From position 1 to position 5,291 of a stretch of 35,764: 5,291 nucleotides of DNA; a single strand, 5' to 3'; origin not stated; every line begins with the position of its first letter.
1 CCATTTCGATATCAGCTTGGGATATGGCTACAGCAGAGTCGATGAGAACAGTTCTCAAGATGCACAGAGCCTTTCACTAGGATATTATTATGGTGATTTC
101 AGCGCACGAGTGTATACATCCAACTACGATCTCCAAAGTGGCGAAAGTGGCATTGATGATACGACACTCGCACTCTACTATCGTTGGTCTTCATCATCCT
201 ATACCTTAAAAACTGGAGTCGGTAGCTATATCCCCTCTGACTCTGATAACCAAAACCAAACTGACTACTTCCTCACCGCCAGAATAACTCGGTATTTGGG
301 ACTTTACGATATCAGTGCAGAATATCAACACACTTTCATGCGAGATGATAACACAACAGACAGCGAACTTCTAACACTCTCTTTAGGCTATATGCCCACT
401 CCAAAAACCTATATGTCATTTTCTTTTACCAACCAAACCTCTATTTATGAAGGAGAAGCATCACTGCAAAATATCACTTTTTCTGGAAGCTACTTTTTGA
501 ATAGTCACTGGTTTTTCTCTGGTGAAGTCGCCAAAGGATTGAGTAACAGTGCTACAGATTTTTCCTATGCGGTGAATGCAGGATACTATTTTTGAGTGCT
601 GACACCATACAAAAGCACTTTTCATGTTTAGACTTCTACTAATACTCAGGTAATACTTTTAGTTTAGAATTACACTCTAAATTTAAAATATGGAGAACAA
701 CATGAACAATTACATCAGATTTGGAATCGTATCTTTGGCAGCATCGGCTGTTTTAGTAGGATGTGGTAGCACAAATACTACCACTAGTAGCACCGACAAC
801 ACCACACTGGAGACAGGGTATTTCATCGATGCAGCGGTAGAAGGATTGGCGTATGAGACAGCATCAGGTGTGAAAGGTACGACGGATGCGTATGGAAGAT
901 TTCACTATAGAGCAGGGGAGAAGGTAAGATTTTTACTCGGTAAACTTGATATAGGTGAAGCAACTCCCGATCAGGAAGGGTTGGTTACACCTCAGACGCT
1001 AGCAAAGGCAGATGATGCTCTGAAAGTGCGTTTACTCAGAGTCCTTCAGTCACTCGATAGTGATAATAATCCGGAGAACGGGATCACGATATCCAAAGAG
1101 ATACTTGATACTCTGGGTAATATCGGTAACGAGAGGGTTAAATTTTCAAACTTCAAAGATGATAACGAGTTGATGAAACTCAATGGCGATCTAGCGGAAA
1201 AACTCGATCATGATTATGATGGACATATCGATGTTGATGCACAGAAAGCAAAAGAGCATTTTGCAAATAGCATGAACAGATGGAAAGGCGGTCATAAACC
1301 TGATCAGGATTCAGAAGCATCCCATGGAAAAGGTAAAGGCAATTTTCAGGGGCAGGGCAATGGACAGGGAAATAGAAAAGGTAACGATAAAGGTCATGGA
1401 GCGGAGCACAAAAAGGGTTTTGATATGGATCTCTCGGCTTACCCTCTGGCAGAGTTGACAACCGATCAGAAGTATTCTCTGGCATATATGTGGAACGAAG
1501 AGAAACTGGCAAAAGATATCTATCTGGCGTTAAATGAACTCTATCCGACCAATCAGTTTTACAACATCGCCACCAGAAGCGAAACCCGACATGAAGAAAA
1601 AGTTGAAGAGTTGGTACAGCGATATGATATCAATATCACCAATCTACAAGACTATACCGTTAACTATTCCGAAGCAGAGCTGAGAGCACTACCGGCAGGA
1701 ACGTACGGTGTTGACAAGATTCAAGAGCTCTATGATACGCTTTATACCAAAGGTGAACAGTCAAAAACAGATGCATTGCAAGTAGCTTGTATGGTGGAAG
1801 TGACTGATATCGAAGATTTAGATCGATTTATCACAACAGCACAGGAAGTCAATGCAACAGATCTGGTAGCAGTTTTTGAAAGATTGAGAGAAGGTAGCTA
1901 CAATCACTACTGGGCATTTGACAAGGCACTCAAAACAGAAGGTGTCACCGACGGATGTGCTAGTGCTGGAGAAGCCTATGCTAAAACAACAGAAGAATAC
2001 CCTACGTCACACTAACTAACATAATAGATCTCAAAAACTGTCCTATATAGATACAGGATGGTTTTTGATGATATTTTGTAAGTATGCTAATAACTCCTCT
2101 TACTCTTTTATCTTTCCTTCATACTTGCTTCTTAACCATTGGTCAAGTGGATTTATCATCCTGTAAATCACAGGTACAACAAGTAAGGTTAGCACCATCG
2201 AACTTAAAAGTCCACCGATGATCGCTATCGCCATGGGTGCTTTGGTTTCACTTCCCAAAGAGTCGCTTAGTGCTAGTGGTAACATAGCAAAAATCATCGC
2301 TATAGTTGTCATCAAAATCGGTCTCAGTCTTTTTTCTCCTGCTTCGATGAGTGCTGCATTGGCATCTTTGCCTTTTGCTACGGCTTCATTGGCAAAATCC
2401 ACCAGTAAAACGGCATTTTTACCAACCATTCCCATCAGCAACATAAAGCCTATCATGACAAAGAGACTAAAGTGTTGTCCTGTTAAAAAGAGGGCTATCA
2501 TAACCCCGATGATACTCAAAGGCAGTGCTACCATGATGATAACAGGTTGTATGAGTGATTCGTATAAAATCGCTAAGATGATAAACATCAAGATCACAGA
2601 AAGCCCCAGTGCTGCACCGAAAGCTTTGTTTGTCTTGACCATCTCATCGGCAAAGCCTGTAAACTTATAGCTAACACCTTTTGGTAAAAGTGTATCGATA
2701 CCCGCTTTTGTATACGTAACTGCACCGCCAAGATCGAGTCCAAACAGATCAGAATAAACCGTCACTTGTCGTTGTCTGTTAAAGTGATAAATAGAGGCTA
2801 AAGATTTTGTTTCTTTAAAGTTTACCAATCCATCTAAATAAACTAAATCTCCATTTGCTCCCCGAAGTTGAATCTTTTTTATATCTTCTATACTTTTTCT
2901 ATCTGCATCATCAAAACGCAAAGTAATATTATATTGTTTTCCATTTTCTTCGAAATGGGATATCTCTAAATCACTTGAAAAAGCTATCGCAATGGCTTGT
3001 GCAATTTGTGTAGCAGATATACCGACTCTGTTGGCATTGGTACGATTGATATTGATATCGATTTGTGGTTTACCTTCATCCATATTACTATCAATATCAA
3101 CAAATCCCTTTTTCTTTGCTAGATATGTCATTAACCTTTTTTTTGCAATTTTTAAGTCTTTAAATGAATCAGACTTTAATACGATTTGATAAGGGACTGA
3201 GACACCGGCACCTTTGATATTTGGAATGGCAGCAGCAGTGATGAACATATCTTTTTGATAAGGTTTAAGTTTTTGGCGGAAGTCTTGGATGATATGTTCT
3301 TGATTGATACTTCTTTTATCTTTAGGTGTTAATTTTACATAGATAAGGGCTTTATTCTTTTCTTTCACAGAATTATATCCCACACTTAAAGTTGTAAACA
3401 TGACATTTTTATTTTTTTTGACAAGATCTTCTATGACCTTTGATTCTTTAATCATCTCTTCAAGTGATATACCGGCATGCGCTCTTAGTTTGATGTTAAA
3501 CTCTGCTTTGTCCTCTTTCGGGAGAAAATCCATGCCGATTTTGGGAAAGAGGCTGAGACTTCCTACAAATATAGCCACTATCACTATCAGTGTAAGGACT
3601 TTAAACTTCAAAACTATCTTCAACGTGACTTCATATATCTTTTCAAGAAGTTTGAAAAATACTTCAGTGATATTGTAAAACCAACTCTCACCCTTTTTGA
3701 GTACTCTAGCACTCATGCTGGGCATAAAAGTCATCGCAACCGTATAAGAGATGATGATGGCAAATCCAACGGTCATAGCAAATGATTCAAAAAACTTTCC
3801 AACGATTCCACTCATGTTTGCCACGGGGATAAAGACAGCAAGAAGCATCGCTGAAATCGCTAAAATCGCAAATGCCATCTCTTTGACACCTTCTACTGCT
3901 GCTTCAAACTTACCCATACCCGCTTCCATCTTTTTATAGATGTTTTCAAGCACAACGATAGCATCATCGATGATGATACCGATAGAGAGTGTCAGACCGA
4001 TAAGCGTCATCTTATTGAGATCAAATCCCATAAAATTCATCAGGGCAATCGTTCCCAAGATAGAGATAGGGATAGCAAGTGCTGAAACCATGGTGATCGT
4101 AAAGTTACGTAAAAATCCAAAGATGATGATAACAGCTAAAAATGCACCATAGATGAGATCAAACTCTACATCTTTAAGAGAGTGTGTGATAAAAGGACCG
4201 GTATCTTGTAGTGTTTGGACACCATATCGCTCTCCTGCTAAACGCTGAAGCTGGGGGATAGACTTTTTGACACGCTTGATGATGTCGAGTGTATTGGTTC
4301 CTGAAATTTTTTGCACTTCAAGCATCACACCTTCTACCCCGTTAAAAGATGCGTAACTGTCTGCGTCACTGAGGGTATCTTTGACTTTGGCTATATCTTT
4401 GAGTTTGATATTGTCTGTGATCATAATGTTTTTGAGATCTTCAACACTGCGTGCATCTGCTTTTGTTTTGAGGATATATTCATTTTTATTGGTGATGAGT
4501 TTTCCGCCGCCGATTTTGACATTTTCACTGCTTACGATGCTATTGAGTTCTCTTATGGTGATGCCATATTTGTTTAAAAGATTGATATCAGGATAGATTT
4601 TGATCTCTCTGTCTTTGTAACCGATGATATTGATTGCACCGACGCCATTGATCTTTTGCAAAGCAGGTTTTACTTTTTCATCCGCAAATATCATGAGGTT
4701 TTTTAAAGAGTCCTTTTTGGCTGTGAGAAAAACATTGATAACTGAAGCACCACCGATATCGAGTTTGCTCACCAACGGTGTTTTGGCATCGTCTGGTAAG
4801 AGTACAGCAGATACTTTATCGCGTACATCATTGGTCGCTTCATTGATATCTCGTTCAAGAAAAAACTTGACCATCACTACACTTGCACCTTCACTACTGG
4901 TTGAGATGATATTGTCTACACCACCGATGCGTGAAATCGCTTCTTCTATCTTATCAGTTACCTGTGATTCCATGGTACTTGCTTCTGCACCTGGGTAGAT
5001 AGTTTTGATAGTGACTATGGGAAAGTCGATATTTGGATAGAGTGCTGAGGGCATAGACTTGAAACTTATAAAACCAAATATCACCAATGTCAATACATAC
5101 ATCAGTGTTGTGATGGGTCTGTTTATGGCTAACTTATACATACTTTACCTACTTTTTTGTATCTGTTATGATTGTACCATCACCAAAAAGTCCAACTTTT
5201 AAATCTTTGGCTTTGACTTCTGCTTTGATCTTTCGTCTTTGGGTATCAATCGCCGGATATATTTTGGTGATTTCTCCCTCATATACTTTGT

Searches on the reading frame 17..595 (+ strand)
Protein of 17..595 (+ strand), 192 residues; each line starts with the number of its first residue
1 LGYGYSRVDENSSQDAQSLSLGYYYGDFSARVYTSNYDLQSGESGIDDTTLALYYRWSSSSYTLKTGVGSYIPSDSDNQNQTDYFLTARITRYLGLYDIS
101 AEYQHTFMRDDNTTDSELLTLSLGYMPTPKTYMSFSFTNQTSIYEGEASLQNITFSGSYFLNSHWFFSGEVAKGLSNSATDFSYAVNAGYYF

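Call 5: search_protein_families(library=pfam, proteins=[window:17-595:+])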
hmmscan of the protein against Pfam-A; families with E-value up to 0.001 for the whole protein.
window:17-595:+ (192 aa): 0 families

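Call 11: search_protein_families(library=ncbifam, proteins=[window:17-595:+], max_evalue=0.01)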
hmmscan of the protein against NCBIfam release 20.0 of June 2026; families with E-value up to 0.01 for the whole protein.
window:17-595:+ (192 aa): 0 families

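Call 45: search_protein_families(library=pfam, max_evalue=0.01, proteins=[window:17-595:+])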
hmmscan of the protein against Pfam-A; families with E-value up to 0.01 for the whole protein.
window:17-595:+ (192 aa): 1 family
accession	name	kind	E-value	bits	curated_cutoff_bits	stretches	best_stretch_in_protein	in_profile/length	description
PF13609.12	Porin_4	-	0.0027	18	27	0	2-87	201-287/310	Gram-negative porin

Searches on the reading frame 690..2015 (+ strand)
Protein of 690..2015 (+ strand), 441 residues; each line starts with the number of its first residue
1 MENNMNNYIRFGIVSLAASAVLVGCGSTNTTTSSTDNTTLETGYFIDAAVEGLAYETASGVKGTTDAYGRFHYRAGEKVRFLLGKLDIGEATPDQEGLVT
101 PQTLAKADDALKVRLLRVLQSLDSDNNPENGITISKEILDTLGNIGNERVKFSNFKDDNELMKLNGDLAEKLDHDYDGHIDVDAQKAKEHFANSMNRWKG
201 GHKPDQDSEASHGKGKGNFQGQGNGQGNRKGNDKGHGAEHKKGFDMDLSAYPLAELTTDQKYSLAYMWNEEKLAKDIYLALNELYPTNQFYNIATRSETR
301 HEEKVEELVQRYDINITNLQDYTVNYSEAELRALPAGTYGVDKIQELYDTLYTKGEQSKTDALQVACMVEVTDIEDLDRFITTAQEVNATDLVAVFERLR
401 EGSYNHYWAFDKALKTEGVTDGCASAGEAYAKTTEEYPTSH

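Call 5: search_protein_families(library=pfam, proteins=[window:690-2015:+])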
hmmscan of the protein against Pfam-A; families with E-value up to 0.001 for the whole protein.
window:690-2015:+ (441 aa): 1 family
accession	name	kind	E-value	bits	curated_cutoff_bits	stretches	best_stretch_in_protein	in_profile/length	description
PF09968.15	DUF2202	-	1.6e-26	93.5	22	1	263-419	4-143/162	Uncharacterized protein domain (DUF2202)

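Call 40: find_encoding_contigs(protein=window:690-2015:+, flank=10000, max_places=3)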
Protein window:690-2015:+ (441 aa): no gene with exactly this product is on record in the collection.

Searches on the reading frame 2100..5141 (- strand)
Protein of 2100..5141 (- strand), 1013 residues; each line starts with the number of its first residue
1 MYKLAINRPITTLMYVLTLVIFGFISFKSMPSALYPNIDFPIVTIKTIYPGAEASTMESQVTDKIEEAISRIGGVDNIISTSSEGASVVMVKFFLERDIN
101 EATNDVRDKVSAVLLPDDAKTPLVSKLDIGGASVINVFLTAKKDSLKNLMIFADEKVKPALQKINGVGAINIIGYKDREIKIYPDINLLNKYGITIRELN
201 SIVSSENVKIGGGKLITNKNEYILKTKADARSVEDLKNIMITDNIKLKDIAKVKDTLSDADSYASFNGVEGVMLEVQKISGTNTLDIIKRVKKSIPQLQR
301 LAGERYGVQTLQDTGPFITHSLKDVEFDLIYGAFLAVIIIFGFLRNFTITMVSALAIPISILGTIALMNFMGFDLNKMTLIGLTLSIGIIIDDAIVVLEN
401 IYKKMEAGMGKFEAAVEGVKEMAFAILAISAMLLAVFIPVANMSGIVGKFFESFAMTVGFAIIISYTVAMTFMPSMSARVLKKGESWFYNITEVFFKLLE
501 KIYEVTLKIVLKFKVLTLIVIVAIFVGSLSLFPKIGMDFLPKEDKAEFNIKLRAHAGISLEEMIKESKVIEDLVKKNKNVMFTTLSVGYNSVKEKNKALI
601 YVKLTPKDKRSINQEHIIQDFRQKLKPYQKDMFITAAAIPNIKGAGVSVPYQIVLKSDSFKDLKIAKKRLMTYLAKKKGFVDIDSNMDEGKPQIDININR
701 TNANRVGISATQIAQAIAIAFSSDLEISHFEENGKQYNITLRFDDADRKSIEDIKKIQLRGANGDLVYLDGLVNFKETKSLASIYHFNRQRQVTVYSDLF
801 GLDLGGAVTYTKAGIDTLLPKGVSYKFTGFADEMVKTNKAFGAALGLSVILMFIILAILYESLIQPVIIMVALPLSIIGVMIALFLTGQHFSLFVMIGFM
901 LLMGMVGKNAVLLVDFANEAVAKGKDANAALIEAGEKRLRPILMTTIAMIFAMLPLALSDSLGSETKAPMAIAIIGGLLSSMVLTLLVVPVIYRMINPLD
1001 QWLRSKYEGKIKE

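Call 5: search_protein_families(library=pfam, proteins=[window:2100-5141:-])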
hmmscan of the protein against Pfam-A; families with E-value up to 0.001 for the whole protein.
window:2100-5141:- (1013 aa): 2 families
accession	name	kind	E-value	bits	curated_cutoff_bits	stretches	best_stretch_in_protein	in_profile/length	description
PF00873.25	ACR_tran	-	1.6e-277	923.8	28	1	1-996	1-1020/1021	AcrB/AcrD/AcrF family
PF03176.21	MMPL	-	1.4e-11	44.4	20.5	2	829-996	129-302/333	MMPL family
